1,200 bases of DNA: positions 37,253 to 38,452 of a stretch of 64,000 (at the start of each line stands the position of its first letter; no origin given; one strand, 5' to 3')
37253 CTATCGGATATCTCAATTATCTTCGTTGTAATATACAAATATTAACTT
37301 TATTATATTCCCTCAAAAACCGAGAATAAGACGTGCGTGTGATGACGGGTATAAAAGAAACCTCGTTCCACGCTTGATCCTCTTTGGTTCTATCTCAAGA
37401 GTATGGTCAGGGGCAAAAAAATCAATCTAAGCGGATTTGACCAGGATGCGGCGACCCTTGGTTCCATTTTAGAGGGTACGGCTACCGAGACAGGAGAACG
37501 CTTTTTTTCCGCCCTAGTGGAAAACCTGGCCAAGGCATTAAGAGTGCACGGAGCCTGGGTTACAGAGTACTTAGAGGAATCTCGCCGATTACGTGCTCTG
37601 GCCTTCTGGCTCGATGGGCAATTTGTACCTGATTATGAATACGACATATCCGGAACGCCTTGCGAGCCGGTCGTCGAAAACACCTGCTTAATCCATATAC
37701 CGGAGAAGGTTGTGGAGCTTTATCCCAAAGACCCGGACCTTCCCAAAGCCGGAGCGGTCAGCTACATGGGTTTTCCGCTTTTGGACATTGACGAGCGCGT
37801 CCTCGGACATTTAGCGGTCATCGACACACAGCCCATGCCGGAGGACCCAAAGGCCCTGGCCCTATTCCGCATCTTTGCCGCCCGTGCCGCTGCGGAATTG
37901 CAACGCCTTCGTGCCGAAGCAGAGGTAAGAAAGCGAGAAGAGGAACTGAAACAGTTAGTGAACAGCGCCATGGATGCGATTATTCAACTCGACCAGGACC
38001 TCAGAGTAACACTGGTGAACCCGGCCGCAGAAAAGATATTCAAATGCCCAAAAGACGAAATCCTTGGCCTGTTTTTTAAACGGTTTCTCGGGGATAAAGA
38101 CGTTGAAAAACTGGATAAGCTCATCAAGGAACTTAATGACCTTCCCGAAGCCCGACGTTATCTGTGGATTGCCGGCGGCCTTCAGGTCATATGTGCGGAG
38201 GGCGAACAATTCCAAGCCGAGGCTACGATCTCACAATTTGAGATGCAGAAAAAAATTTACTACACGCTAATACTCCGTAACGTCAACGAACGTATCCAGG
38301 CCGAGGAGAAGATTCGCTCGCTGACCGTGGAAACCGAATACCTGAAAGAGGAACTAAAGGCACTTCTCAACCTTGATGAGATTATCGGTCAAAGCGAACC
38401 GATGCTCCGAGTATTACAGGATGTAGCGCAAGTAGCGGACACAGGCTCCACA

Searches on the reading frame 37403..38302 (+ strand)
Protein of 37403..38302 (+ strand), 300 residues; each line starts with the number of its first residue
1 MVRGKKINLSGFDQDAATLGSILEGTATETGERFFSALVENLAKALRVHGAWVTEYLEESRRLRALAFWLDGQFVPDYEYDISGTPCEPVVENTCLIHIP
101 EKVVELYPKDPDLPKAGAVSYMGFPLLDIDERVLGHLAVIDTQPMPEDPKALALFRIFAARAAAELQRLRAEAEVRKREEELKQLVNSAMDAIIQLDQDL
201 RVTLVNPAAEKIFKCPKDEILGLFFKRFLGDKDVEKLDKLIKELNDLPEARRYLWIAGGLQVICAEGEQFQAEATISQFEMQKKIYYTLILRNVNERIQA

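Call 18: find_related_loci(query=A1, collection=metagenome_contigs, flank=5000)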
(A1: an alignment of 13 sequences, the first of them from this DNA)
Query A1 (300 aa) in metagenome_contigs; peptide patterns used: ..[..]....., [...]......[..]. (x = any residue, [..] = any of these).
600 stretches matched a pattern (row limit reached: there are more); 387 encode a relative of the query (tblastn E <= 1e-3); the best 80 are kept; 80 distinct loci.
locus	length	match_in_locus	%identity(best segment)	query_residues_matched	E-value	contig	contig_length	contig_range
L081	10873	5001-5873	66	9-300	2e-131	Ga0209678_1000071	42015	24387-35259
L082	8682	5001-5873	66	9-300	4e-129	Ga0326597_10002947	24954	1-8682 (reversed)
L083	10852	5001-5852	63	17-300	2e-123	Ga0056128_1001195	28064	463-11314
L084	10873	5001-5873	64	9-300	2e-119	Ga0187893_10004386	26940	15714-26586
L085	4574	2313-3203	59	3-300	6e-120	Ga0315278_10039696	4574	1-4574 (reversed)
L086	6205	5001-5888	57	4-300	5e-115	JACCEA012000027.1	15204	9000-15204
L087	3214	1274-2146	58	9-300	5e-118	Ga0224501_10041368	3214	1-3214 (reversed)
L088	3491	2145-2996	58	17-300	5e-117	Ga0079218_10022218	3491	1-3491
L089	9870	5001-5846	60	19-300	8e-115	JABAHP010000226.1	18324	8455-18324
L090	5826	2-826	65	26-300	6e-114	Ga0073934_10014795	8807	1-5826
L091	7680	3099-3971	59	9-300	5e-114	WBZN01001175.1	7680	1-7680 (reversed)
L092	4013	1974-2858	57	5-300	4e-114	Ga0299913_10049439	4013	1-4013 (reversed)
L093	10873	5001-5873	58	9-300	1e-112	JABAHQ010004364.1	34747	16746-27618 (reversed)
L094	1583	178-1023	58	19-300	2e-120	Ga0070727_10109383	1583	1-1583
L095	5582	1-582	91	107-300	7e-112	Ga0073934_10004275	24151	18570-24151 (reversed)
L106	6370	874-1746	57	9-300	2e-110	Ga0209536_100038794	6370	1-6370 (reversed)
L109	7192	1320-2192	54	9-300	9e-110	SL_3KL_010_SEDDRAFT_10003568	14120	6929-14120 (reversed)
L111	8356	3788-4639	63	17-300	2e-109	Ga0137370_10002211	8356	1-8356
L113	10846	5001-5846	56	19-300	5e-109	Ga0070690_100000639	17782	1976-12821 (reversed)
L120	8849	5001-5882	56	6-300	7e-107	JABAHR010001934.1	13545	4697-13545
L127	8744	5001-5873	59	9-300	2e-105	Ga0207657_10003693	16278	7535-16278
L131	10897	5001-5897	56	1-300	7e-105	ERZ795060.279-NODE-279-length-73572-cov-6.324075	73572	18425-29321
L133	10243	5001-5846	57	19-300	1e-103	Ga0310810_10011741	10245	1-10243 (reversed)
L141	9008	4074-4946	56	9-300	4e-103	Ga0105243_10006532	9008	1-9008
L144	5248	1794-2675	57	6-300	2e-102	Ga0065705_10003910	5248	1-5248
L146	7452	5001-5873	59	9-300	2e-101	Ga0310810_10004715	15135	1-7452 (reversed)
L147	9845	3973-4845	58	9-300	6e-101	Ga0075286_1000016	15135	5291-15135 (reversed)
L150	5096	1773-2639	59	9-300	3e-101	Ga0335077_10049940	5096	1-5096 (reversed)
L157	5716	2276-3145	58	9-300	1e-94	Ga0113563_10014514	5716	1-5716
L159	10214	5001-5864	57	9-300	7e-93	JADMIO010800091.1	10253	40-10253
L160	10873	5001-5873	48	10-300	2e-92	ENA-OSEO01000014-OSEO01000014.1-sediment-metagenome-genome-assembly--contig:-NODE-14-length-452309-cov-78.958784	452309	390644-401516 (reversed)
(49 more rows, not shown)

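Call 23: search_protein_families(library=pfam, proteins=[L111:7339-8256:+, L133:7063-7518:+, L141:7273-9006:+, L159:7060-7839:+, L146:4465-4902:+, L127:3534-3887:+, L144:293-1216:-, L147:1390-1821:+, L127:7113-8027:+], max_evalue=0.001)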
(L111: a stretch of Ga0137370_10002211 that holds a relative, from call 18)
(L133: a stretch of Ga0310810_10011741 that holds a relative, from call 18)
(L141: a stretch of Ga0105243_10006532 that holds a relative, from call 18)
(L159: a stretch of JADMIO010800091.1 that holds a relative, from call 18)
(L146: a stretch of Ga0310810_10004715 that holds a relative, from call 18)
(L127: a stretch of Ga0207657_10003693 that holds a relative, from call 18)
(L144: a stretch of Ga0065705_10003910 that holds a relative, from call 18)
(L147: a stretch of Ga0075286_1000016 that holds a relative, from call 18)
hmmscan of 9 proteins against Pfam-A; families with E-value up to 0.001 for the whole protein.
L111:7339-8256:+ (305 aa): 0 families

L133:7063-7518:+ (151 aa): 0 families

L141:7273-9006:+ (578 aa): 9 families
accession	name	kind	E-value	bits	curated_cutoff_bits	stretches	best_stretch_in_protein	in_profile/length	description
PF07719.23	TPR_2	-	2e-15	56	27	0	418-448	1-31/34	Tetratricopeptide repeat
PF00515.34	TPR_1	-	7.1e-11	41.9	27.8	0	109-127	16-34/34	Tetratricopeptide repeat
PF14559.12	TPR_19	-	1.3e-07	32.3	25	0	516-561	1-46/68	Tetratricopeptide repeat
PF13414.12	TPR_11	-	5.5e-06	26.4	26.8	0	111-138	11-38/42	TPR repeat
PF13431.12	TPR_17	-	9.7e-06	25.9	24.4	0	534-559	7-32/34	Tetratricopeptide repeat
PF13432.12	TPR_16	-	5.2e-05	24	32.7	0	515-564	6-55/65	Tetratricopeptide repeat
PF13176.12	TPR_7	-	8.9e-05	22.7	27.9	0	300-314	6-20/36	Tetratricopeptide repeat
PF13424.12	TPR_12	-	0.00044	20.8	30.1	0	511-559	8-64/77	Tetratricopeptide repeat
PF13181.12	TPR_8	-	0.00087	19.7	25.7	0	109-126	16-33/34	Tetratricopeptide repeat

L159:7060-7839:+ (259 aa): 3 families
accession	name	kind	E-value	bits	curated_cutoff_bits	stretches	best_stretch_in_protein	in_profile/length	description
PF04191.18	PEMT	-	2.2e-06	28.5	25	1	161-216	40-95/105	Phospholipid methyltransferase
PF07298.16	NnrU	-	3.3e-06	27.3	24.7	1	54-212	4-140/188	NnrU protein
PF04140.19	ICMT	-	3.2e-05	24.7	24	1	164-212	34-87/95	Isoprenylcysteine carboxyl methyltransferase (ICMT) family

L146:4465-4902:+ (145 aa): 1 family
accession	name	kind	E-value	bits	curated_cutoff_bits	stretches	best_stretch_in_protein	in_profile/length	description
PF00436.31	SSB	-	3.5e-43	146.4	26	1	7-110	1-104/104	Single-strand binding protein family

L127:3534-3887:+ (117 aa): 0 families

L144:293-1216:- (307 aa): 1 family
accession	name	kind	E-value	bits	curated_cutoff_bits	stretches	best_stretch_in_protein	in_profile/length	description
PF01553.26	Acyltransferase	-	1.1e-34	119.5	23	1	103-230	2-132/132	Acyltransferase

L147:1390-1821:+ (143 aa): 0 families

L127:7113-8027:+ (304 aa): 2 families
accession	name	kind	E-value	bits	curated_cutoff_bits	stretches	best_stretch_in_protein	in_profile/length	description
PF11583.14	AurF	-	0.00036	20.2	29.6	0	55-211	62-216/282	P-aminobenzoate N-oxygenase AurF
PF10118.14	Metal_hydrol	-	0.00064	19.9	33.2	0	75-195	39-160/247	Predicted metal-dependent hydrolase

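Call 29: search_solved_structures(query=A1, max_evalue=1)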
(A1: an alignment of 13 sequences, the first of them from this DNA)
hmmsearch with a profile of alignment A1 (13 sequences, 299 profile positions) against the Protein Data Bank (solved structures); distinct sequences matched with E-value up to 1: 53.
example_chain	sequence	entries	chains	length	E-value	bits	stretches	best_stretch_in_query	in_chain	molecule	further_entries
8q7r_U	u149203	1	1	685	6e-08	35.4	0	260-291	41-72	Ubiquitin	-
8pql_U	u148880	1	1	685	1.9e-07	33.8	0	260-291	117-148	Ubiquitin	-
8pql_E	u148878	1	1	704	2.4e-07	33.5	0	260-291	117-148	Polyubiquitin-C,Nucleotide exchange factor SIL1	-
1d06_A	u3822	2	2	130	5.8e-07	32.2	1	168-292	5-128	nitrogen fixation regulatory protein fixL | FIXL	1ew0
8js5_A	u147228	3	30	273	1.1e-06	31.3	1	169-295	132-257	Sensor protein FixL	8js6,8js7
1y28_A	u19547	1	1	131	5.4e-06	29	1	177-295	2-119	Sensor protein fixL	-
1dp6_A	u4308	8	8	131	1e-05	28.1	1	177-295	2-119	FIXL PROTEIN | SENSOR PROTEIN FIXL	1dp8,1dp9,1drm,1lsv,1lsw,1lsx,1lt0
2cmn_A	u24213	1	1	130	1.3e-05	27.7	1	177-295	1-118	SENSOR PROTEIN FIXL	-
1xj4_A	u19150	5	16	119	0.00045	22.7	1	190-295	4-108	Sensor protein fixL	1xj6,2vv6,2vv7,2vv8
1s66_L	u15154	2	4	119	0.00047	22.6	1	189-292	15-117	Hypothetical protein yddU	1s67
1xj2_A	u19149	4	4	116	0.00064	22.2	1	190-295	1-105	Sensor protein fixL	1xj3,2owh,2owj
1v9y_A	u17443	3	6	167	0.00083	21.8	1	189-292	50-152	Heme pas sensor protein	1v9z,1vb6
9clo_A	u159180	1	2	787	0.00095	21.6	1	189-292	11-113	Oxygen sensor protein DosP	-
9bgv_A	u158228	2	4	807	0.00097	21.6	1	189-292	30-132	Oxygen sensor protein DosP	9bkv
9cmf_A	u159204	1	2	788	0.0018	20.7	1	189-292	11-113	Oxygen sensor protein DosP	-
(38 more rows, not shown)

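Call 44: search_protein_families(library=pfam, proteins=[L133:7063-7518:+], max_evalue=5)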
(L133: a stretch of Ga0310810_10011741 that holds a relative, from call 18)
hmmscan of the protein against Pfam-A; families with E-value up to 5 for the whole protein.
L133:7063-7518:+ (151 aa): 0 families

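Call 52: predict_structure(alignment_id=A1)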
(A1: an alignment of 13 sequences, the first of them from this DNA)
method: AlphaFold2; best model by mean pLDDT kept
length: 300 residues; sequences in the alignment: 13
mean_pLDDT: 84.3   pTM: 0.66
mean pLDDT of the five models: 84.3, 82.3, 82.2, 79.2, 78.0
residues with pLDDT >= 90: 139; 70-90: 124; 50-70: 19; < 50: 18
segments of 3 or more residues with pLDDT < 50: 1-15, 298-300
pLDDT, mean of each block of 10 residues (from residue 1): 33 47 61 91 93 95 96 94 95 95 94 92 94 95 92 91 90 82 81 91 90 85 90 87 80 79 82 86 88 60
secondary structure, 60 per line:
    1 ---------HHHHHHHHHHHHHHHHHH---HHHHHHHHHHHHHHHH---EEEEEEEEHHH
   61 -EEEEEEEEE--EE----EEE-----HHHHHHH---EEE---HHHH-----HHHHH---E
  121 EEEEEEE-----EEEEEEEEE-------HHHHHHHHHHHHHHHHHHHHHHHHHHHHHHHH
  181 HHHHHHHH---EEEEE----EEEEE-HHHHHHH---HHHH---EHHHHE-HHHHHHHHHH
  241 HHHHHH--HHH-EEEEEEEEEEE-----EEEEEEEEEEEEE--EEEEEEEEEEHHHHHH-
elements in order: H10-27 H31-46 E50-57 E62-70 E79-81 H87-93 E97-99 H103-106 H112-116 E120-127 E133-141 H149-188 E192-196 E201-205 H207-213 H217-220 H225-228 H231-246 E253-263 E269-281 E284-293 H294-299

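Call 60: fold_search(model_id=the predicted structure, library=pdb)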
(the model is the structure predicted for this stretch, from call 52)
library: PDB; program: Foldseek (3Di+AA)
matches with E <= 10: 1714; with E <= 0.001: 964
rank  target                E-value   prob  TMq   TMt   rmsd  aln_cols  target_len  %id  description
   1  4lry_C                9.0e-11  1.00  0.42  0.43   9.3       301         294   15  Crystal Structure of the E.coli DhaR(N)-DhaK(T79L) complex (released 2014-01-29)
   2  9a5d_A                1.0e-10  1.00  0.35  0.19  42.8       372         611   10  Integrative model of WALK-YYCH by crosslinking MS and deep learning (released 2024-09-18)
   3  4lrx_C                1.2e-10  1.00  0.44  0.45  13.6       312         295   13  Crystal Structure of the E.coli DhaR(N)-DhaK complex (released 2014-01-29)
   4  8isk_B                2.6e-10  1.00  0.44  0.18  14.6       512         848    8  Pr conformer of Zea mays phytochrome A1 - ZmphyA1-Pr (released 2023-08-09)
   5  8isk_A                4.0e-10  1.00  0.46  0.19  15.4       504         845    7  Pr conformer of Zea mays phytochrome A1 - ZmphyA1-Pr (released 2023-08-09)
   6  6ndp_B                4.0e-10  1.00  0.38  0.22   9.7       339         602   11  Crystal structure of the dark-adapted full-length bacteriophytochrome XccBphP mutant L193Q from Xanthomonas campestris (released 2019-12-18)
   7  5lly_C                4.5e-10  1.00  0.44  0.27  13.5       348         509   11  Photosensory Module of Bacteriophytochrome linked Diguanylyl Cyclase from Idiomarina species A28L (released 2017-03-15)
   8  4lrz_H                6.5e-10  1.00  0.48  0.49  12.8       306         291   14  Crystal Structure of the E.coli DhaR(N)-DhaL complex (released 2014-01-29)
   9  4bwi_A                7.8e-10  1.00  0.38  0.31  15.7       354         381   13  Structure of the phytochrome Cph2 from Synechocystis sp. PCC6803 (released 2013-10-30)
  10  8isi_B                8.8e-10  1.00  0.42  0.18  15.4       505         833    8  Photochromobilin-free form of Arabidopsis thaliana phytochrome A - apo-AtphyA (released 2023-08-09)
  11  5llw_B                9.9e-10  1.00  0.44  0.21  13.4       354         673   10  Bacteriophytochrome activated diguanylyl cyclase from Idiomarina species A28L (released 2017-03-15)
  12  5lly_A                9.9e-10  1.00  0.44  0.28  13.7       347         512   11  Photosensory Module of Bacteriophytochrome linked Diguanylyl Cyclase from Idiomarina species A28L (released 2017-03-15)
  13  8u63_A                1.2e-09  1.00  0.49  0.31  14.6       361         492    9  Cryo-EM structure of PsBphP in Pfr state, Dimer of Dimers PSM only (released 2024-08-21)
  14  5llw_A                1.2e-09  1.00  0.44  0.21  13.9       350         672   10  Bacteriophytochrome activated diguanylyl cyclase from Idiomarina species A28L (released 2017-03-15)
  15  8w26                  1.3e-09  1.00  0.44  0.36  15.5       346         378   13  X-ray crystal structure of the GAF-PHY domains of SyB-Cph1 (released 2024-05-22)
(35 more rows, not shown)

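Call 69: search_protein_families(library=ncbifam, proteins=[L159:7060-7839:+, L127:7113-8027:+, L133:7063-7518:+, L084:7053-7800:+], max_evalue=0.01)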
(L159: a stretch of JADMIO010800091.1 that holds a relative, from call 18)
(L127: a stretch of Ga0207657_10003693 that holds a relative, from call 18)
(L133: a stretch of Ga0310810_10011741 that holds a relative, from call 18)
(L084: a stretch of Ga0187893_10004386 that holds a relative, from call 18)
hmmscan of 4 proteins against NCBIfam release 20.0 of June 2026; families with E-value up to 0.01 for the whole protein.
L159:7060-7839:+ (259 aa): 3 families
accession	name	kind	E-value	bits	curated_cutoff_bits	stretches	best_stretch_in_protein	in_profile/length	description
NF045656.1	MeththiolMtaseMddA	equivalog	1e-105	352.3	270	1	2-238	2-238/238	methanethiol S-methyltransferase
NF040696.1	isopcys_mtase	equivalog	2e-06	27.8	160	1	122-239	73-189/190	protein-S-isoprenylcysteine O-methyltransferase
TIGR04571.1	LmtA_Leptospira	exception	2.3e-05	24.3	325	1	169-241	92-167/252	lipid A Kdo2 1-phosphate O-methyltransferase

L127:7113-8027:+ (304 aa): 0 families

L133:7063-7518:+ (151 aa): 0 families

L084:7053-7800:+ (249 aa): 1 family
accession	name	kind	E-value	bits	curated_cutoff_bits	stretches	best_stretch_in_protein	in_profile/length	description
NF045656.1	MeththiolMtaseMddA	equivalog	5.6e-84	281.1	270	1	50-249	1-200/238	methanethiol S-methyltransferase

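Call 78: search_protein_families(library=pfam, proteins=[L090:2302-3621:+, L090:4136-5824:+, L089:7114-8061:+, L109:4406-5986:+, L113:9943-10845:+, L147:8479-9435:+, L120:7825-8691:+, L160:7740-8210:+, L157:4569-5657:+], max_evalue=0.0001)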
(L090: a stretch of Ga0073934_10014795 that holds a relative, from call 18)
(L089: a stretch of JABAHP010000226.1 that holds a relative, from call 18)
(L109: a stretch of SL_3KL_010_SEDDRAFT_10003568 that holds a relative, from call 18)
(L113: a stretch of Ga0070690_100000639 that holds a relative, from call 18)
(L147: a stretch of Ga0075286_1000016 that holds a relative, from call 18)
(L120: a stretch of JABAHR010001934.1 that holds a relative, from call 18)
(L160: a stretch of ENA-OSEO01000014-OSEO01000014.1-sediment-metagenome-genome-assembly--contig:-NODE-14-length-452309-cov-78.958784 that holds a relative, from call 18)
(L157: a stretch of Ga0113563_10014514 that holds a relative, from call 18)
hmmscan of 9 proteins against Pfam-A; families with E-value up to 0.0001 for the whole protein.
L090:2302-3621:+ (440 aa): 1 family
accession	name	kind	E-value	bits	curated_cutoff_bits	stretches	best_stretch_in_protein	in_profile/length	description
PF05694.17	SBP56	-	6.4e-79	266.3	34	1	39-427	17-440/453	56kDa selenium binding protein (SBP56)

L090:4136-5824:+ (563 aa): 1 family
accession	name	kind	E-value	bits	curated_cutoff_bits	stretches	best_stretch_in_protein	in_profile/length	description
PF00873.25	ACR_tran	-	1.1e-167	560.1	28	1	4-563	2-568/1021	AcrB/AcrD/AcrF family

L089:7114-8061:+ (316 aa): 4 families
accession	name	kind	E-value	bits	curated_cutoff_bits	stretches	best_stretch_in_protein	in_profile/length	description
PF00561.26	Abhydrolase_1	-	3.7e-17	63.3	25.8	1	16-128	2-110/245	alpha/beta hydrolase fold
PF12697.13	Abhydrolase_6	-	8.3e-17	63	26.3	1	17-255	1-215/217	Alpha/beta hydrolase family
PF12146.15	Hydrolase_4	-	8.1e-13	48.7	27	1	16-114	6-109/239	Serine aminopeptidase, S33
PF00975.26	Thioesterase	-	2.9e-07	31.4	26.4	1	16-101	2-86/226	Thioesterase domain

L109:4406-5986:+ (527 aa): 1 family
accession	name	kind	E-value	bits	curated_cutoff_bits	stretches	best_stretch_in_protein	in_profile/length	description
PF05359.17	DUF748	-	5.4e-10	38.4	50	0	145-429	303-559/1037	Domain of Unknown Function (DUF748)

L113:9943-10845:+ (301 aa): 1 family
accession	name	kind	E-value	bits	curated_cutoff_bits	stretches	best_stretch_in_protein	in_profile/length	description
PF00174.25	Oxidored_molyb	-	2.3e-49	167.7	24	1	101-264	2-166/169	Oxidoreductase molybdopterin binding domain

L147:8479-9435:+ (319 aa): 1 family
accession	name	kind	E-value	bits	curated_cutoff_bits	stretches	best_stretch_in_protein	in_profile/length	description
PF00892.27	EamA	-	5.6e-20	72.4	28.2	2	156-284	3-133/135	EamA-like transporter family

L120:7825-8691:+ (289 aa): 12 families
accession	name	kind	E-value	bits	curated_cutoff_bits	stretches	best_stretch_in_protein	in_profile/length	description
PF13847.12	Methyltransf_31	-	8e-20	71.4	27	1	48-156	1-111/145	Methyltransferase domain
PF13649.12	Methyltransf_25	-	6.6e-19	68.8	27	1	54-150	1-97/97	Methyltransferase domain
PF01209.24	Ubie_methyltran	-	2.6e-18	66.7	20.1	1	47-155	44-152/233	ubiE/COQ5 methyltransferase family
PF08241.18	Methyltransf_11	-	1.3e-17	64.6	21.2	1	55-153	1-94/95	Methyltransferase domain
PF08242.18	Methyltransf_12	-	5.9e-13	49.8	30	1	55-152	1-98/98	Methyltransferase domain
PF13489.12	Methyltransf_23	-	1.3e-10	41.7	27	1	49-212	21-162/164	Methyltransferase domain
PF01135.25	PCMT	-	1.1e-08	35.5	20.3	1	41-155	64-172/210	Protein-L-isoaspartate(D-aspartate) O-methyltransferase (PCMT)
PF01269.23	Fibrillarin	-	2.5e-06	27.2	27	1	23-156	48-176/227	Fibrillarin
PF02390.23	Methyltransf_4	-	2.9e-06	27.3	24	1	54-113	5-63/173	Putative methyltransferase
PF03848.20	TehB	-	7.1e-06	26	20.4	1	37-165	18-143/193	Tellurite resistance protein TehB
PF05175.20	MTS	-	1.2e-05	25.4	23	1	52-161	33-145/170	Methyltransferase small domain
PF02353.26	CMAS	-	1.7e-05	24.7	27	1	40-152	52-162/273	Mycolic acid cyclopropane synthetase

L160:7740-8210:+ (157 aa): 0 families

L157:4569-5657:+ (363 aa): 0 families

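Call 80: search_protein_families(library=ncbifam, proteins=[L106:3851-4621:+, L131:7489-8265:+, L150:4084-4671:+, L120:7825-8691:+, L090:2302-3621:+, L113:9943-10845:+], max_evalue=1e-10)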
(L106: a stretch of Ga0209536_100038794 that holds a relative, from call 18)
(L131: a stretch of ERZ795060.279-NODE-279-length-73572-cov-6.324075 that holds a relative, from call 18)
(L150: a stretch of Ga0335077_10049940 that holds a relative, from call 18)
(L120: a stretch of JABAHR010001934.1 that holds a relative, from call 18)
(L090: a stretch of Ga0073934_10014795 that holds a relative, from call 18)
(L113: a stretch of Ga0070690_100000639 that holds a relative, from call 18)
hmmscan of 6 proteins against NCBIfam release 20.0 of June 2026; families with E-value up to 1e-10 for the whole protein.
L106:3851-4621:+ (257 aa): 1 family
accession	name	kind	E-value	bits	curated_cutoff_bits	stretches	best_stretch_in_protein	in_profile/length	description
NF045656.1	MeththiolMtaseMddA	equivalog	2.6e-104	347.7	270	1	2-238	2-238/238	methanethiol S-methyltransferase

L131:7489-8265:+ (259 aa): 1 family
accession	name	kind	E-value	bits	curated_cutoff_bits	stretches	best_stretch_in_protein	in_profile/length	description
NF045656.1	MeththiolMtaseMddA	equivalog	2.7e-112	373.9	270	1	2-239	1-238/238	methanethiol S-methyltransferase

L150:4084-4671:+ (196 aa): 0 families

L120:7825-8691:+ (289 aa): 13 families
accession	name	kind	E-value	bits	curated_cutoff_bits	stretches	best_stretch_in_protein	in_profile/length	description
NF041536.1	ArsM_DUF2284_UU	exception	2e-20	72.6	575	1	48-155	74-181/459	arsenite methyltransferase/DUF2284 domain selenoprotein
NF047649.1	MTase_UXPK_star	exception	1.3e-19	70.3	460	1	48-154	75-181/283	methyltransferase/UXPK-star double selenoprotein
NF001240.0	PRK00216.1-1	equivalog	2.4e-18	66.1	378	1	40-156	53-170/251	bifunctional demethylmenaquinone methyltransferase/2-methoxy-6-polyprenyl-1,4-benzoquinol methylase UbiE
NF008823.0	PRK11873.1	subfamily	5.9e-18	65.3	263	1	48-153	75-180/272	arsenite methyltransferase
NF001243.0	PRK00216.1-4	equivalog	7e-18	64.8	235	1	43-154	40-151/237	demethylmenaquinone methyltransferase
NF041537.1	ArsM_AhpD_UU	exception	5e-17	61.7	510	1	48-154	74-180/345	arsenite methyltransferase/AhpD domain selenoprotein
NF001244.0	PRK00216.1-5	equivalog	9.5e-17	61.1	216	1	21-157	18-156/236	bifunctional demethylmenaquinone methyltransferase/2-methoxy-6-polyprenyl-1,4-benzoquinol methylase UbiE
TIGR02752.1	MenG_heptapren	equivalog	2.3e-16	60.1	419.85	1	47-154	42-149/231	demethylmenaquinone methyltransferase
TIGR01934.1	MenG_MenH_UbiE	subfamily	3e-15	56.1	158.35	1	37-155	26-142/223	ubiquinone/menaquinone biosynthesis methyltransferase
NF043040.1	corrin_prot_MT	hypoth_equivalog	3.3e-12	46.3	180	1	49-153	40-146/216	corrinoid protein-associated methyltransferase CpaM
NF052510.1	methyltran_MpqE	exception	6.3e-12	45.4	335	1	42-153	38-150/234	methyl-plastoquinone biosynthesis methyltransferase MpqE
TIGR02072.1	BioC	equivalog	6.9e-11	42.4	184.95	0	53-153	37-131/244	malonyl-ACP O-methyltransferase BioC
NF045667.1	MTase_DVU1556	equivalog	9.8e-11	41.5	155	0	42-154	14-119/213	DVU_1556 family methyltransferase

L090:2302-3621:+ (440 aa): 1 family
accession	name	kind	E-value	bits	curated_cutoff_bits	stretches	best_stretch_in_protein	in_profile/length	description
NF052453.1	MthilOxMtoX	equivalog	2e-46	158.3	650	1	37-430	15-401/408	methanethiol oxidase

L113:9943-10845:+ (301 aa): 4 families
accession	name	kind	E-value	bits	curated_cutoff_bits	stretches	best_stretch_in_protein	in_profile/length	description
NF052245.1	SorA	equivalog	2.8e-37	128.4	600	1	87-273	68-260/396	SorA family sulfite dehydrogenase catalytic subunit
TIGR04555.1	sulfite_DH_soxC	equivalog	2.1e-35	122.5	420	1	75-276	73-272/408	sulfite dehydrogenase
NF052247.1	SorT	equivalog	7.5e-28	97.4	570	1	22-274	1-258/387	SorT family sulfite dehydrogenase catalytic subunit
NF003767.0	PRK05363.1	equivalog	1.7e-13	50.6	207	1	104-262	94-249/320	protein-methionine-sulfoxide reductase catalytic subunit MsrP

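Call 90: find_homologous_proteins(query=L131:7489-8265:+, max_evalue=1e-40)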
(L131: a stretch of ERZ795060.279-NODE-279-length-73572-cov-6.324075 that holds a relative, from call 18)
Query L131:7489-8265:+ (259 aa): 7999 proteins with E <= 1e-40 among 8000 candidates; the best 120 are listed.
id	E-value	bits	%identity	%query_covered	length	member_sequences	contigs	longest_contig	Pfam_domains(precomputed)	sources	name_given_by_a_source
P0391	8.0e-173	591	99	100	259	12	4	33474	-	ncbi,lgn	-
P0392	5.9e-120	418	71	98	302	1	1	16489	PF04140.20,PF04191.19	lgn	-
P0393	2.0e-117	409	73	93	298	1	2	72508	-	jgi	jgi:protein-S-isoprenylcysteine O-methyltransferase Ste14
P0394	2.3e-117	409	68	100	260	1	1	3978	PF04140.20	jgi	jgi:protein-S-isoprenylcysteine O-methyltransferase Ste14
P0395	6.3e-117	408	68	99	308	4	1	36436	PF04140.20,PF04191.19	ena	-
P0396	7.5e-117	407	73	95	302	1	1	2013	PF04140.20,PF04191.19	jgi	jgi:protein-S-isoprenylcysteine O-methyltransferase Ste14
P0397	2.2e-116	406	70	97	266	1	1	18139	PF04140.20,PF04191.19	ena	-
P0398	2.6e-116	406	72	94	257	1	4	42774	PF04191.19,PF07298.17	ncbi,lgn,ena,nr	ncbi:MAG TPA: hypothetical protein DDZ80_03745 [Cyanobacteria bacterium UBA8803]|nr:hypothetical pro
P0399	2.8e-116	406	72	92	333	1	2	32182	-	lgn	-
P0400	3.2e-116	405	68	100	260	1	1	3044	PF04140.20,PF04191.19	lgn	-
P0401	4.6e-116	405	74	93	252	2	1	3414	-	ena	-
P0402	1.1e-115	404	69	98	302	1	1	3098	PF04140.20,PF04191.19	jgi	-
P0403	1.6e-115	403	72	99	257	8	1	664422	-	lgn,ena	-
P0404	2.1e-115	403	68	98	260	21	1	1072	PF04191.19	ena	-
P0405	3.2e-115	402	69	97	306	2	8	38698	PF07298.17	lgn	-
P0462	3.5e-112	392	67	98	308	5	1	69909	PF04140.20,PF04191.19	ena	-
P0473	6.0e-112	391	67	98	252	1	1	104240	-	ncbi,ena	-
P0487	1.4e-111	390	67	100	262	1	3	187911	-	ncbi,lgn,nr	ncbi:isoprenylcysteine carboxylmethyltransferase family protein [bacterium]|nr:isoprenylcysteine car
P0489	1.4e-111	390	68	99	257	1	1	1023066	PF07298.17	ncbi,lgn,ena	-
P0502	2.5e-111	389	69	98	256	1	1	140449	PF04191.19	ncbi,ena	-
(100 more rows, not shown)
